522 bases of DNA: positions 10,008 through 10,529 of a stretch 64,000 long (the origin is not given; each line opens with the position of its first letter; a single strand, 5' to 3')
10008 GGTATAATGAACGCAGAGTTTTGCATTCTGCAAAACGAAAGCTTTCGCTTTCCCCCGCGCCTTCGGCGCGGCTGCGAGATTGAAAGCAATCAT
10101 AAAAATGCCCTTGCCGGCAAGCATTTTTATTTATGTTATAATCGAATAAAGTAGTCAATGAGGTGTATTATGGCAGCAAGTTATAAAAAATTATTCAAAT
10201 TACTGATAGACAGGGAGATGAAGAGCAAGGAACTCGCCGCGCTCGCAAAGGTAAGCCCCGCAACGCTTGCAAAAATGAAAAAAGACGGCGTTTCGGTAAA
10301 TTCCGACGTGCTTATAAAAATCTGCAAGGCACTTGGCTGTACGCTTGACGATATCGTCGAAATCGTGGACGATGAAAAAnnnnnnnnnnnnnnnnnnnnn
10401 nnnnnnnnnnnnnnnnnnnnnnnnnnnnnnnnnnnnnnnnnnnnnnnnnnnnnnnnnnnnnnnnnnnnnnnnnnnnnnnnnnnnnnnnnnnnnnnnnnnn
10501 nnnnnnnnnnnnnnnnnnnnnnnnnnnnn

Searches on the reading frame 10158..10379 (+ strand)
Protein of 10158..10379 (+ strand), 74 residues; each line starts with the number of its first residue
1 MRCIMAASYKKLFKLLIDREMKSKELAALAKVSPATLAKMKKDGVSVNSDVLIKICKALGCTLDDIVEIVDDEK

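Call 8: search_protein_families(library=pfam, proteins=[window:10158-10379:+], max_evalue=0.01)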
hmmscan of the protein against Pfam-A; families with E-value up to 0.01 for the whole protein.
window:10158-10379:+ (74 aa): 3 families
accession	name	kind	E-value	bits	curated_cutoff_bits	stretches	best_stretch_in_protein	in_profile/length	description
PF13443.12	HTH_26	-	1.1e-17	64.4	22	1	11-72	1-63/63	Cro/C1-type HTH DNA-binding domain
PF01381.28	HTH_3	-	7.3e-09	36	23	1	17-66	6-55/55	Helix-turn-helix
PF07022.19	Phage_CI_repr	-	0.005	17.6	22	1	23-67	15-58/65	Bacteriophage CI repressor helix-turn-helix domain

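Call 9: search_protein_families(library=padloc, proteins=[window:10158-10379:+], max_evalue=0.001)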
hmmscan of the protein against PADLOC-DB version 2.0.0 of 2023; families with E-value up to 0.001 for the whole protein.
window:10158-10379:+ (74 aa): 1 family
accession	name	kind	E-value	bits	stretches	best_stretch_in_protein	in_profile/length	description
PDLC02926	HTH_VI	-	0.00015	19.9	1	19-64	13-58/92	-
